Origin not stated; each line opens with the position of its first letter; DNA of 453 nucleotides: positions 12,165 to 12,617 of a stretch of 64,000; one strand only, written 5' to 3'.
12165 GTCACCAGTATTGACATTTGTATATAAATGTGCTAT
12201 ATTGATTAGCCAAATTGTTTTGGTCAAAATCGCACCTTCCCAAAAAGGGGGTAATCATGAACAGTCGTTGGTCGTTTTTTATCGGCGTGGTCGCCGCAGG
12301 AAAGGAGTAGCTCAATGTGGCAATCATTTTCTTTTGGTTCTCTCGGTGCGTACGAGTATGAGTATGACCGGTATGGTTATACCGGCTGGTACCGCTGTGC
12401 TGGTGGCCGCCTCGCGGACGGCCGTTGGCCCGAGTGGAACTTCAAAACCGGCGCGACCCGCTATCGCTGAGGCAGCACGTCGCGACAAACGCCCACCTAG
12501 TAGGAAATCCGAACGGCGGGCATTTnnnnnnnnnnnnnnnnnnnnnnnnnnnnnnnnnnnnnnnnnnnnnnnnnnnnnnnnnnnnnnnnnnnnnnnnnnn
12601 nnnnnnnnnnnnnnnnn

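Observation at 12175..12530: Compact GC-rich transcription unit with a consensus promoter, two SD-led mini-ORFs (17 aa and 51 aa, Tyr/Trp/Gly-rich) and its own terminator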

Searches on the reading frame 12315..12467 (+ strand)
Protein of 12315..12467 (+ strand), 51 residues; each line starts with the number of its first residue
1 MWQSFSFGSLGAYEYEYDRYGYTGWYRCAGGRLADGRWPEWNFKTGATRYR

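Call 14: find_related_loci(query=window:12315-12467:+, collection=genome_contigs, flank=5000)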
Query seq(51 aa) (51 aa) in genome_contigs; peptide patterns used: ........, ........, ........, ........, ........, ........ (x = any residue, [..] = any of these).
310 stretches matched a pattern; 6 encode a relative of the query (tblastn E <= 1e-3); 6 distinct loci.
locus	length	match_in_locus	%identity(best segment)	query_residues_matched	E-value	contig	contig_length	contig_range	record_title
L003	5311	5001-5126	71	9-50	2e-16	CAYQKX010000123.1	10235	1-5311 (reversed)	MAG TPA_asm: uncultured Candidatus Obscuribacterales bacterium isolate SRP287051_co1_96 genome assembly, contig: NODE_84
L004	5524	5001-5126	67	9-50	1e-15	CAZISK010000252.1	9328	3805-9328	MAG TPA_asm: uncultured Candidatus Obscuribacterales bacterium isolate SRP173033_co1_370 genome assembly, contig: NODE_1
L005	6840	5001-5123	68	10-50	3e-15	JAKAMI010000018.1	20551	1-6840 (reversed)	MAG: bacterium isolate WY5.bin166 NODE_4088_length_20551_cov_1.792156, whole genome shotgun sequence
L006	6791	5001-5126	60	11-50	5e-11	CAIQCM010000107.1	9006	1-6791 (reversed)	uncultured bacterium isolate T8_bin-506 genome assembly, contig: bin-506:107/160, whole genome shotgun sequence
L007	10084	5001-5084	71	23-50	6e-10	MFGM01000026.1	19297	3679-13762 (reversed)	MAG: Candidatus Falkowbacteria bacterium RIFOXYC2_FULL_48_21 rifoxyc2_full_scaffold_2046, whole genome shotgun sequence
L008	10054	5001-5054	72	23-40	1e-5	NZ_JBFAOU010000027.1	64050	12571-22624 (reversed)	Catellatospora sp. NPDC049609 NPDC049609_104_H2.ctg-0027, whole genome shotgun sequence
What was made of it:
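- Homologs exist. tblastn finds relatives at 60-71% identity in unrelated MAGs (call 14).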

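Call 20: search_protein_families(library=pfam, proteins=[window:12315-12467:+], max_evalue=10)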
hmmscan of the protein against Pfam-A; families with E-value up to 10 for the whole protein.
seq(51 aa): 0 families

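Call 21: search_protein_families(library=ncbifam, proteins=[window:12315-12467:+], max_evalue=10)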
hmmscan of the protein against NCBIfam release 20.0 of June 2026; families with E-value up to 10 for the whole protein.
seq(51 aa): 0 families

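Call 22: search_protein_families(library=phrogs, proteins=[window:12315-12467:+], max_evalue=10)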
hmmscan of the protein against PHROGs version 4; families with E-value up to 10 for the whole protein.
seq(51 aa): 0 families

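Call 24: find_homologous_proteins(query=window:12315-12467:+, max_evalue=0.01)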
Query seq(51 aa) (51 aa): 11 proteins with E <= 0.01 among 11 candidates.
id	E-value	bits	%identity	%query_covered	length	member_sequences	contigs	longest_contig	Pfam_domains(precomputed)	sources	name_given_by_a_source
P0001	1.6e-28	115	100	100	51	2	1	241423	-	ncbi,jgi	ncbi:MAG: hypothetical protein WC457_01730 [Patescibacteria group bacterium]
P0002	8.5e-17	78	71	94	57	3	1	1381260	-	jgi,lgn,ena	-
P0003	3.5e-16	76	73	86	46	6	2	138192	-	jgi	-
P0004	6.5e-16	75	69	96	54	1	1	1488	-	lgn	-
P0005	1.1e-14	72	73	88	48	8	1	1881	-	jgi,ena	-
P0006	3.1e-13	67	67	98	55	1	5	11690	-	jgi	jgi:hypothetical protein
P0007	6.1e-13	66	70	78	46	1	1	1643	-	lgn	-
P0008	2.2e-12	64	70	82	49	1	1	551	-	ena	-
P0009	8.2e-12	63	68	96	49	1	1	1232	-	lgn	-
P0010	3.8e-11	60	71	78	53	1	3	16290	-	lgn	-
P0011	1.7e-10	58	67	82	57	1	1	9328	-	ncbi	-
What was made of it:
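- On The unnamed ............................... small-protein family: phmmer gives E from 1.7e-10 to 8.5e-17 to 10 other clusters (call 24).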

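Call 30: find_encoding_contigs(protein=P0002, flank=6000, max_places=4)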
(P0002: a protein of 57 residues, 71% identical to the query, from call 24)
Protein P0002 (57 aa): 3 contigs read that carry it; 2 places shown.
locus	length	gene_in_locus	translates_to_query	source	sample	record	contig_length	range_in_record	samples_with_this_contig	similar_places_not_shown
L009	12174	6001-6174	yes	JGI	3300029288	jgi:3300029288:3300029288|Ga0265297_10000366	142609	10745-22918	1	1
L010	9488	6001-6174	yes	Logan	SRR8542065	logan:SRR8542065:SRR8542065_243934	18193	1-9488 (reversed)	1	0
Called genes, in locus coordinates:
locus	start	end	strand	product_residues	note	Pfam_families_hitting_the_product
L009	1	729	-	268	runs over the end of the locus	PF00300:His_Phos_1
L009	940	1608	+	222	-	PF13717:Zn_ribbon_4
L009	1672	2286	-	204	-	-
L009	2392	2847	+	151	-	-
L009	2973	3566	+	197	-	-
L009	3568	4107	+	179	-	-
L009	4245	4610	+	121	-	-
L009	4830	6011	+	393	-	-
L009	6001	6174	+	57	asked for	-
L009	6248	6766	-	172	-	-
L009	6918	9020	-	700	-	PF01839:FG-GAP (faint), PF13517:FG-GAP_3, PF01471:PG_binding_1 (weak)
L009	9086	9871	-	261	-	PF01978:TrmB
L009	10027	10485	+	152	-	-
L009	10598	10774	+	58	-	-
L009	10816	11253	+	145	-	-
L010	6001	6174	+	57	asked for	-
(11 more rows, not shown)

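Call 31: find_encoding_contigs(protein=P0003, flank=6000, max_places=4)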
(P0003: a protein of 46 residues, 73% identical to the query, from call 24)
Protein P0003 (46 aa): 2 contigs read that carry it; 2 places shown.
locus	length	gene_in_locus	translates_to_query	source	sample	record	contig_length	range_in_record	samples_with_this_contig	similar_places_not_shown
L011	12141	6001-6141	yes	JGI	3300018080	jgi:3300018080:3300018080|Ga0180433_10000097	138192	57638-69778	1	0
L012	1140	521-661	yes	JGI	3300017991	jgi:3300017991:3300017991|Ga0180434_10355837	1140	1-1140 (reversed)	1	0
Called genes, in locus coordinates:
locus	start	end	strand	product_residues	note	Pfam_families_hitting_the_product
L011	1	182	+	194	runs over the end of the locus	-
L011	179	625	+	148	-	-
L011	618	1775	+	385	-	PF22014:DUF6932 (weak)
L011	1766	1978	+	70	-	-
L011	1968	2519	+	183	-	-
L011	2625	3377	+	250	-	-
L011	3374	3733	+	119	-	-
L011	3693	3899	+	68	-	-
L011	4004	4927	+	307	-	-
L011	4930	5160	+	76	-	-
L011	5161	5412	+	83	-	-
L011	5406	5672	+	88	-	-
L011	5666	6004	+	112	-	-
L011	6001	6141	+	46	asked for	-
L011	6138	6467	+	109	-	-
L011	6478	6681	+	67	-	-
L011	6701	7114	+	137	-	-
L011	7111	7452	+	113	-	-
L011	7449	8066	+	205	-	-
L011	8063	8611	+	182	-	PF11213:DUF3006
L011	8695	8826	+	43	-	-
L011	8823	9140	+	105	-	-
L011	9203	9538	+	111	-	-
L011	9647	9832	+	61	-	-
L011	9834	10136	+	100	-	-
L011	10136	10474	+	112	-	-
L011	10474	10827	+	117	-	-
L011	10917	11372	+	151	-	-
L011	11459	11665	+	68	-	-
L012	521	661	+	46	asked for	-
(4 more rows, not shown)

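Call 32: find_related_loci(query=A2, collection=viral_contigs, flank=5000)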
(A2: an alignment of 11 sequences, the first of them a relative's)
Query A2 (51 aa) in viral_contigs; peptide patterns used: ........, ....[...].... (x = any residue, [..] = any of these).
20 stretches matched a pattern; 2 encode a relative of the query (tblastn E <= 1e-3); 2 distinct loci.
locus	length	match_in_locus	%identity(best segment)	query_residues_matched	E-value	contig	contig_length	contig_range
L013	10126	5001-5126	76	6-47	3e-20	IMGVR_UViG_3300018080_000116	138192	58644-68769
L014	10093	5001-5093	68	10-40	4e-12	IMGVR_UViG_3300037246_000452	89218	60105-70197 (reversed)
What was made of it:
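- On Phage moron: Only some relatives are on viral contigs (call 32).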

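Call 34: search_protein_representatives(alignment_id=A2)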
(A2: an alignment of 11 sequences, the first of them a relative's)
Query: 11 sequences, 48 profile positions. Proteins with E-value up to 0.001 (for the whole library): 84; up to 1e-10: 34; up to 1e-30: 0. The best 84 are listed.
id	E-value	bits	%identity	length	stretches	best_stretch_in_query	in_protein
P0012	9.0e-23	95.8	-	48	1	1-46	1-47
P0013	5.0e-20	87.1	-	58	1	2-48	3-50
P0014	3.2e-19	84.5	-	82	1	1-48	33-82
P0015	7.7e-19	83.3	-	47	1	2-47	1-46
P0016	1.7e-16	75.8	-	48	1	1-46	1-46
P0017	1.3e-15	73.0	-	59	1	2-48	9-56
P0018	6.8e-15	70.6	-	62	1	3-48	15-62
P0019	7.1e-15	70.6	-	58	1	4-47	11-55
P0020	1.1e-14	70.0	-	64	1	2-48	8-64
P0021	1.1e-14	70.0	-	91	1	2-48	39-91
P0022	1.5e-14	69.5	-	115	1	2-48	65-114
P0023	3.2e-14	68.5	-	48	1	1-41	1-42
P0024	4.2e-14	68.1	-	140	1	3-48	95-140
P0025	5.4e-14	67.7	-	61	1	2-46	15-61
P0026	7.4e-14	67.3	-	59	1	2-46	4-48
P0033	3.1e-12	62.1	-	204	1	2-47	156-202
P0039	1.6e-11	59.9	-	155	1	2-46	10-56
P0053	3.5e-09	52.4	-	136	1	4-47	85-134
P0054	3.8e-09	52.2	-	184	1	3-45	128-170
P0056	5.0e-09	51.8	-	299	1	2-48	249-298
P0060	6.6e-09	51.5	-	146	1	3-46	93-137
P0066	3.4e-08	49.2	-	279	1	2-47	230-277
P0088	2.4e-04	36.8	-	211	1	4-44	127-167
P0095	8.5e-04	35.1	-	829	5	16-34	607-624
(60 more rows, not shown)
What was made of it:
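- On The unnamed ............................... small-protein family: The family profile gives 84 hits, 34 of them at E <= 1e-10 (call 34).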

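Call 36: predict_structure(alignment_id=A2)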
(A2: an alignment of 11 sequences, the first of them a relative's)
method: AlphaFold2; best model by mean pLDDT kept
length: 51 residues; sequences in the alignment: 11
mean_pLDDT: 83.4   pTM: 0.62
mean pLDDT of the five models: 83.4, 82.5, 79.4, 76.2, 65.4
residues with pLDDT >= 90: 19; 70-90: 25; 50-70: 7; < 50: 0
segments of 3 or more residues with pLDDT < 50: none
pLDDT, mean of each block of 10 residues (from residue 1): 67 85 87 87 92 82
secondary structure, 60 per line:
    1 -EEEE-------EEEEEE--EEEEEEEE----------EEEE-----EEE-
elements in order: E2-5 E13-18 E21-28 E39-42 E48-50

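Call 39: search_solved_structures(query=A2, max_evalue=10, show_alignments=2)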
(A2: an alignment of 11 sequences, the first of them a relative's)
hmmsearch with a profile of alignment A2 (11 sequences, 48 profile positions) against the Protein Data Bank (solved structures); distinct sequences matched with E-value up to 10: 4.
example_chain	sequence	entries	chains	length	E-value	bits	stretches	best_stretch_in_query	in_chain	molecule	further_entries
6zj3_Sh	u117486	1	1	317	0.021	17.8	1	1-26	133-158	RACK1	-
7olc_A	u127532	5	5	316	0.18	14.8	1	2-26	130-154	Putative guanine nucleotide-binding protein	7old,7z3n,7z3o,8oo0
7r81_h2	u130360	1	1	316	0.47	13.5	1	2-26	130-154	Guanine nucleotide-binding protein subunit beta-like protein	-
4d6v_A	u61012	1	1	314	0.64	13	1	2-26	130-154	G PROTEIN BETA SUBUNIT GIB2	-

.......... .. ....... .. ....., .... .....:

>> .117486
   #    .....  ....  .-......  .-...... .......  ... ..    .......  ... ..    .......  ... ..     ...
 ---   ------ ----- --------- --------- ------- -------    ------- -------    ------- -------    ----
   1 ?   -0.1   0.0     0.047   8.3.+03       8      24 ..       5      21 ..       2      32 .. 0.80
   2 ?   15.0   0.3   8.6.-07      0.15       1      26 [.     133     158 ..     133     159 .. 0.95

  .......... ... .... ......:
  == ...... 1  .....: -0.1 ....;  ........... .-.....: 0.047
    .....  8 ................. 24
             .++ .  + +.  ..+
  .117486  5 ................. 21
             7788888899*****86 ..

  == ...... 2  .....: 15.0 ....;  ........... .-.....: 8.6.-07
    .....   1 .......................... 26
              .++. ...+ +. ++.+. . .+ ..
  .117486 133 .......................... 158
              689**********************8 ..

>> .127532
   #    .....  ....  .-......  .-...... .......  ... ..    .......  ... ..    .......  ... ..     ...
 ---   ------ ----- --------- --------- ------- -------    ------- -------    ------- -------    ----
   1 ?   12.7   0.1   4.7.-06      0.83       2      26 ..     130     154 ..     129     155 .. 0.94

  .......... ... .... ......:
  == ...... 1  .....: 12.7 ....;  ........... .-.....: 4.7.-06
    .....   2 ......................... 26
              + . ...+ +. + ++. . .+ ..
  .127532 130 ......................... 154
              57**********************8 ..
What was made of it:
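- RACK1 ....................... matches at E = 0.021 in a PDB profile search (call 39).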

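Call 41: fold_search(model_id=the predicted structure, library=pdb)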
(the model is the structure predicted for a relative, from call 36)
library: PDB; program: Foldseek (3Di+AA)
matches with E <= 10: 244; with E <= 0.001: 0
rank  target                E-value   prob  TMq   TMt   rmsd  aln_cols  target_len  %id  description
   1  1c1a_A                1.7e+00  0.28  0.42  0.13   7.0        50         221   18  CRYSTAL STRUCTURE OF RSV TWO-DOMAIN INTEGRASE (released 2000-03-01)
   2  1ueb_A                1.7e+00  0.20  0.28  0.08   8.3        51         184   20  Crystal structure of translation elongation factor P from Thermus thermophilus HB8 (released 2004-05-25)
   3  7jn3_B                1.9e+00  0.44  0.38  0.11   2.2        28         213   25  Cryo-EM structure of Rous sarcoma virus cleaved synaptic complex (CSC) with HIV-1 integrase strand transfer inhibitor  (released 2021-03-17)
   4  4fw1_B                2.1e+00  0.25  0.42  0.13   5.6        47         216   19  Crystal structure of two-domain RSV INTEGRASE covalently linked with DNA (released 2013-05-15)
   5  2ltv_MODEL_1_A        2.2e+00  0.41  0.39  0.50   2.1        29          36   24  YAP WW2 in complex with a Smad7 derived peptide (released 2012-11-21)
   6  4fw1_A                2.2e+00  0.21  0.41  0.14   7.1        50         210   16  Crystal structure of two-domain RSV INTEGRASE covalently linked with DNA (released 2013-05-15)
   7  9noc_N                2.2e+00  0.15  0.34  0.16   6.6        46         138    9  CCT G beta 5 S123L complex state 3 (released 2026-04-01)
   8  1c1a_B                2.3e+00  0.25  0.43  0.14   5.5        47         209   19  CRYSTAL STRUCTURE OF RSV TWO-DOMAIN INTEGRASE (released 2000-03-01)
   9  5ejk_F                2.3e+00  0.25  0.44  0.12   5.7        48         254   19  Crystal structure of the Rous sarcoma virus intasome (released 2016-02-17)
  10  4x7r_A                2.5e+00  0.35  0.48  0.08   4.9        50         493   14  Crystal structure of S. aureus TarM G117R mutant in complex with Fondaparinux, alpha-GlcNAc-glycerol and UDP (released 2015-02-25)
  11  1c0m_C                2.8e+00  0.35  0.39  0.10   2.3        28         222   25  CRYSTAL STRUCTURE OF RSV TWO-DOMAIN INTEGRASE (released 2000-03-01)
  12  2cuc_MODEL_1_A        2.8e+00  0.12  0.33  0.27   9.9        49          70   20  Solution structure of the SH3 domain of the mouse hypothetical protein SH3RF2 (released 2005-11-26)
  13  5ejk_D                2.9e+00  0.35  0.41  0.10   3.0        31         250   22  Crystal structure of the Rous sarcoma virus intasome (released 2016-02-17)
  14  2diq_MODEL_1_A        2.9e+00  0.20  0.40  0.21   9.7        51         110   12  Solution structure of the TUDOR domain of Tudor and KH domain containing protein (released 2006-09-30)
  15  5gwy_B                2.9e+00  0.13  0.39  0.10   5.3        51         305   24  Structure of Main Protease from Human Coronavirus NL63: Insights for Wide Spectrum Anti-Coronavirus Drug Design (released 2017-09-20)
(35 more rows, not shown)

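Call 43: search_protein_families(library=pfam, proteins=[P0022, P0024, P0033, P0039, P0053, P0054, P0056, P0060, P0066, P0088], max_evalue=0.1)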
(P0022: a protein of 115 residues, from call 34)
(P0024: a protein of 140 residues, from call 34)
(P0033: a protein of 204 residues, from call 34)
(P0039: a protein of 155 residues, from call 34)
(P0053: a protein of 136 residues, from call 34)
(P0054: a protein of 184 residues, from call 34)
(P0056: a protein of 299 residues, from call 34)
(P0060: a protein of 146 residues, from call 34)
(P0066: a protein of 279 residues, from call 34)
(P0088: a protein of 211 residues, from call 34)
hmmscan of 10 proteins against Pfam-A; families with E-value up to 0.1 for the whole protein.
P0022 (115 aa): 0 families

P0024 (140 aa): 0 families

P0033 (204 aa): 0 families

P0039 (155 aa): 0 families

P0053 (136 aa): 0 families

P0054 (184 aa): 0 families

P0056 (299 aa): 0 families

P0060 (146 aa): 0 families

P0066 (279 aa): 0 families

P0088 (211 aa): 1 family
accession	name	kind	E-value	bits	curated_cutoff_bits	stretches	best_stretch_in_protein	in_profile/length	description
PF13893.12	RRM_5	-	0.073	13.2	27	0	17-45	73-101/125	RNA recognition motif. (a.k.a. RRM, RBD, or RNP domain)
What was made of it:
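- Tried and rejected: Fusion proteins: larger proteins carrying the domain have no Pfam domains (call 43).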

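Call 45: find_encoding_contigs(protein=P0006, flank=6000, max_places=5)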
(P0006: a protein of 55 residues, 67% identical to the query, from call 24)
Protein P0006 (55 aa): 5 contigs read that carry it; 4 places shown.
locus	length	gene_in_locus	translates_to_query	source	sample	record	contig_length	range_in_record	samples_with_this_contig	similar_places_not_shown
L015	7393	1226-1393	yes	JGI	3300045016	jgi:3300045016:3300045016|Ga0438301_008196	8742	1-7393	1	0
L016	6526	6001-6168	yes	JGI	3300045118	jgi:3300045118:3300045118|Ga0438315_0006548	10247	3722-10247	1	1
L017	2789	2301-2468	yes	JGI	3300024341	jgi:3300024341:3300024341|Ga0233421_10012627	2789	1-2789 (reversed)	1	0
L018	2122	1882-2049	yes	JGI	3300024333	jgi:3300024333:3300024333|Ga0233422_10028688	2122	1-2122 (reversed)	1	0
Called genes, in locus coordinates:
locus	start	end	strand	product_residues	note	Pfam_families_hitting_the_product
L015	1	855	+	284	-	?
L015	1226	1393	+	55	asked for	-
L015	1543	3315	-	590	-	PF03485:Arg_tRNA_synt_N, PF00750:tRNA-synt_1d, PF05746:DALR_1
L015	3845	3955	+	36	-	-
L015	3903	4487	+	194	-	-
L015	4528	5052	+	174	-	-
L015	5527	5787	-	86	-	PF00833:Ribosomal_S17e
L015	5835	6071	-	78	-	-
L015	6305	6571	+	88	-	-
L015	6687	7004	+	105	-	-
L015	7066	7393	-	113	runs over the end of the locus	-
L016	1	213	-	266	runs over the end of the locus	PF01555:N6_N4_Mtase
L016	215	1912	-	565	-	PF02384:N6_Mtase, PF20473:MmeI_Mtase, PF07669:Eco57I, PF12950:TaqI_C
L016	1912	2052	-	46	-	-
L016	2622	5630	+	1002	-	PF03235:GmrSD_N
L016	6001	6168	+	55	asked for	-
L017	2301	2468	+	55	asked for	-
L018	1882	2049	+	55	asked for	-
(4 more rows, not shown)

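Call 46: find_encoding_contigs(protein=P0010, flank=6000, max_places=5)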
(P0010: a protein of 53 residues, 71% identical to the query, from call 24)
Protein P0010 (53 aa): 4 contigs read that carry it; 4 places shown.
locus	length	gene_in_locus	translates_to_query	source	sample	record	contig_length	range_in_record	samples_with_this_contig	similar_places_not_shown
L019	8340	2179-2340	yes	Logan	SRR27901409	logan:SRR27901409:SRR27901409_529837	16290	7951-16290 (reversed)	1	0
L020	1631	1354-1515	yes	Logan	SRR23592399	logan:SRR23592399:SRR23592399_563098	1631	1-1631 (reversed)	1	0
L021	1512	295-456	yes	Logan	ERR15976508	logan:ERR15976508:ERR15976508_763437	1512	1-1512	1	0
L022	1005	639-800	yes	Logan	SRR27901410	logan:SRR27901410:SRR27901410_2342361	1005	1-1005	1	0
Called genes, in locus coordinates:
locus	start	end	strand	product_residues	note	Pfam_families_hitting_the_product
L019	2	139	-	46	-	?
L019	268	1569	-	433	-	-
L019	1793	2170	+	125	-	-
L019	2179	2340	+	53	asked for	-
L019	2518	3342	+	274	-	-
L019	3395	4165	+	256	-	PF00188:CAP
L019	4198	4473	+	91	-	-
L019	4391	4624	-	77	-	-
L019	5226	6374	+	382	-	-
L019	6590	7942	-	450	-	PF08245:Mur_ligase_M, PF02875:Mur_ligase_C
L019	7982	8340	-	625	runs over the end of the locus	PF03717:PBP_dimer, PF00905:Transpeptidase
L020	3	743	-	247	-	?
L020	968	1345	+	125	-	-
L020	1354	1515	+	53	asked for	-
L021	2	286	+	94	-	?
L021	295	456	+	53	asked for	-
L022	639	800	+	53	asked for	-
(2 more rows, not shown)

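Call 57: search_dna_similar(query=window:12315-12467:+, collection=plasmids, mode=protein, max_evalue=1)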
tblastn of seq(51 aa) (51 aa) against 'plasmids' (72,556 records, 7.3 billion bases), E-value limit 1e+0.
No match.
